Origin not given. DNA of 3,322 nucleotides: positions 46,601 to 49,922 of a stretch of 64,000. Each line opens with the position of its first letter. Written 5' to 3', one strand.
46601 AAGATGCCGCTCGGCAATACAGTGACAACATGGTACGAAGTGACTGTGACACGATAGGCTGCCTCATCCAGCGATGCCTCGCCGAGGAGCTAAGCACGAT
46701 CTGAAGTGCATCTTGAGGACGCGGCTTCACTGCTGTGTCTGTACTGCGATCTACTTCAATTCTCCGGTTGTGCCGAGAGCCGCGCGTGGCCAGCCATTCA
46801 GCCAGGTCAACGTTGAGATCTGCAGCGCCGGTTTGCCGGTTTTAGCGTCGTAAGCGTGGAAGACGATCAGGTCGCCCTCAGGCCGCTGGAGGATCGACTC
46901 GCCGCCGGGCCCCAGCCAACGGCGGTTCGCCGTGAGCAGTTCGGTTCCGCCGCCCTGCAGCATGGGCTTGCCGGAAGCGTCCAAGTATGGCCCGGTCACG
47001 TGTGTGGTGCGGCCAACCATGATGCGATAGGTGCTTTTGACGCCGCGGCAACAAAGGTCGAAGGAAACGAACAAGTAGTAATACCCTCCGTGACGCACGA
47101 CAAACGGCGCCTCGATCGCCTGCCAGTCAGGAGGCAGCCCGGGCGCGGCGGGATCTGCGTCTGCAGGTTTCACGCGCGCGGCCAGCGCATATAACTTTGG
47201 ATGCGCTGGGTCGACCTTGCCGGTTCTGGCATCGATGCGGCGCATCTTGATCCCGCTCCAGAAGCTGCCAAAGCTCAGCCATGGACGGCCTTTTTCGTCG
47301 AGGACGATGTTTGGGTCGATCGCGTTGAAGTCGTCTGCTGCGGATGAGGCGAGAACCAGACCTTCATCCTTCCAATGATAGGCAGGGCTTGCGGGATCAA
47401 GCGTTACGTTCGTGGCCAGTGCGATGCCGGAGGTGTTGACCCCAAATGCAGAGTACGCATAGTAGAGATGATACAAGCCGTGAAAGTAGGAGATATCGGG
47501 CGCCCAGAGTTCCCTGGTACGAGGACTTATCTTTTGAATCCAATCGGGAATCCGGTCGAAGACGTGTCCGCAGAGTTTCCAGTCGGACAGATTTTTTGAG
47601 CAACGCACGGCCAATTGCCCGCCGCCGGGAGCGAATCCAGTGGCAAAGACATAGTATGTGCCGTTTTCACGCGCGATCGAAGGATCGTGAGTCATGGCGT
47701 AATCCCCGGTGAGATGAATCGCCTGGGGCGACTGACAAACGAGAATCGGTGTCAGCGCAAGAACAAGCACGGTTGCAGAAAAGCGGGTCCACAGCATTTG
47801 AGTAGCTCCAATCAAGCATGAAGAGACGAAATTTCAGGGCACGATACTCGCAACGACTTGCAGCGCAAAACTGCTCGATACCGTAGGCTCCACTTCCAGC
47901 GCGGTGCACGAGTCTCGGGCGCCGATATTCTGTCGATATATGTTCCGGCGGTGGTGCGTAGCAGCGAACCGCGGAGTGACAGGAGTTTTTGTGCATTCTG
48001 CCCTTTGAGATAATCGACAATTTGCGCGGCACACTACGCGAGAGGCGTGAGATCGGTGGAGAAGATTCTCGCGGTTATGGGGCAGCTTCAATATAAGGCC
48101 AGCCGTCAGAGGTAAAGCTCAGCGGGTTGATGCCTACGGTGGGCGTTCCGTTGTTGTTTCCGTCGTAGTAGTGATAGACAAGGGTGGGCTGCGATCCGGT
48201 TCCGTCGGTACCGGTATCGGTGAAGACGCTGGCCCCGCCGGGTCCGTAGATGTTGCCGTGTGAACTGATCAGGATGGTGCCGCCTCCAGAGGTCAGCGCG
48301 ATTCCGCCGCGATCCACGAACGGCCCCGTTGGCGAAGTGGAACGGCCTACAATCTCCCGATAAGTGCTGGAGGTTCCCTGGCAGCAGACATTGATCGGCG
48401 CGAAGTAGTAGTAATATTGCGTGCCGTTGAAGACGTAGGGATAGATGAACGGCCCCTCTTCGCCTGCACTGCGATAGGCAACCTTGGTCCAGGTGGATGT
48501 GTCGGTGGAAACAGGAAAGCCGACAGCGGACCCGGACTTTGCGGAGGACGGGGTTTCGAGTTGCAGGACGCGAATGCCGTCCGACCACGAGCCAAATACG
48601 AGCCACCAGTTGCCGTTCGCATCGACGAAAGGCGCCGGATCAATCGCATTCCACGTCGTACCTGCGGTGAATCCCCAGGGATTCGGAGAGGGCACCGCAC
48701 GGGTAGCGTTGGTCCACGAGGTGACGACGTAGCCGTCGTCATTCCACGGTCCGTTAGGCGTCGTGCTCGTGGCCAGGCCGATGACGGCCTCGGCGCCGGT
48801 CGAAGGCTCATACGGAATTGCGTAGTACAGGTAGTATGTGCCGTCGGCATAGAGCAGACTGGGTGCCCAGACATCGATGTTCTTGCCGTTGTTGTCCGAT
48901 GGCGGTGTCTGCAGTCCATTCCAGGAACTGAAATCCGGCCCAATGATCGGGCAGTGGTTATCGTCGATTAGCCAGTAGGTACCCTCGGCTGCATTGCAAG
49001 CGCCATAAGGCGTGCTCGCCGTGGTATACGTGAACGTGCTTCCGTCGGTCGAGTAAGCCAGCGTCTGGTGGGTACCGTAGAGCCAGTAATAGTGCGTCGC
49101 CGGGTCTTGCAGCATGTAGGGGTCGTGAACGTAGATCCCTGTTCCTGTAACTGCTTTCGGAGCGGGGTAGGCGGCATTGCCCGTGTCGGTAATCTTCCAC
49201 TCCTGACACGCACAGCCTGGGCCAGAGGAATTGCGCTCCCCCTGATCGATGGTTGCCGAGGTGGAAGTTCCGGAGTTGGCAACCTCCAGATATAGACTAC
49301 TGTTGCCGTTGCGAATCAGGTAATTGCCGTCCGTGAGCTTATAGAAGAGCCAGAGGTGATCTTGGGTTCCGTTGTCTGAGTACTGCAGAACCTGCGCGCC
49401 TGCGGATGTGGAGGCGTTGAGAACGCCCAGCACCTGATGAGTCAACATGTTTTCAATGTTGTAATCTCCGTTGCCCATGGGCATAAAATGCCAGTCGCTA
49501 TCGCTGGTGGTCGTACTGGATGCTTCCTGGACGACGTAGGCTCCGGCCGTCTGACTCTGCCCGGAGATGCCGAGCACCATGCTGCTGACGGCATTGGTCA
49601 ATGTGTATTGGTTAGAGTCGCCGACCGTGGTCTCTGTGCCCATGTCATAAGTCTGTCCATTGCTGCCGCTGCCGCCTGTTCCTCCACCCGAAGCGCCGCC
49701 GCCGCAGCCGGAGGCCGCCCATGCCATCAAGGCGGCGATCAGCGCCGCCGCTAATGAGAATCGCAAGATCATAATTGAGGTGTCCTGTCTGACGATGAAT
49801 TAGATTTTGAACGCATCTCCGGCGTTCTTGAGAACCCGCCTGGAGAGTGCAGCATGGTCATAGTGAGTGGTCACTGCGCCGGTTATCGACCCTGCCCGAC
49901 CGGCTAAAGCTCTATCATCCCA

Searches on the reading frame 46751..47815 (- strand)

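Call 8: search_protein_families(library=pfam, proteins=[window:46751-47815:-], max_evalue=0.00001)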
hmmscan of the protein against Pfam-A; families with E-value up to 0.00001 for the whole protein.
window:46751-47815:- (354 aa): 1 family
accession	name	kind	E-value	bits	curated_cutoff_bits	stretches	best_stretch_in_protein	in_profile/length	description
PF04616.20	Glyco_hydro_43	-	3.9e-47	161.4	32.2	1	42-343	10-288/288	Glycosyl hydrolases family 43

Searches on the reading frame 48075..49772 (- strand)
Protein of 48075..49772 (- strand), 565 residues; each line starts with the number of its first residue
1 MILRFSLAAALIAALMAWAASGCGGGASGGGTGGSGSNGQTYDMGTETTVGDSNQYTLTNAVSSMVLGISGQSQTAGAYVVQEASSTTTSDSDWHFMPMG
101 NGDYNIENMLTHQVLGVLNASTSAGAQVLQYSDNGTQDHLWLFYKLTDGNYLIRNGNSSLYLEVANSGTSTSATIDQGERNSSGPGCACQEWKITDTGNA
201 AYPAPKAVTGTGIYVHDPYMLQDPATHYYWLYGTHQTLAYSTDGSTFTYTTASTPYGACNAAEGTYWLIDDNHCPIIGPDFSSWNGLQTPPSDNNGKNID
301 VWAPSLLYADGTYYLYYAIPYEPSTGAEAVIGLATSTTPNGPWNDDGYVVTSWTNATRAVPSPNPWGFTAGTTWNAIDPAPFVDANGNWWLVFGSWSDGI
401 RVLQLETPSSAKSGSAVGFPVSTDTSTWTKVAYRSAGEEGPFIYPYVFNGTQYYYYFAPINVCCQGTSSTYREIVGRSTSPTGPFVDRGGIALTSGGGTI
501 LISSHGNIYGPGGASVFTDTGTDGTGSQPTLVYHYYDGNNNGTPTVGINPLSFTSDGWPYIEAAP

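Call 8: search_protein_families(library=pfam, proteins=[window:48075-49772:-], max_evalue=0.00001)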
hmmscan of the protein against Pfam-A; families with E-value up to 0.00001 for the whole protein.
window:48075-49772:- (565 aa): 2 families
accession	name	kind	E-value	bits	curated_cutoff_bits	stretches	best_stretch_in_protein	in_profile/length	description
PF14200.12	RicinB_lectin_2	-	3.8e-32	111.3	25.6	3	93-177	4-88/89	Ricin-type beta-trefoil lectin domain-like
PF04616.20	Glyco_hydro_43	-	4.6e-32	111.9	32.2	1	293-559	58-288/288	Glycosyl hydrolases family 43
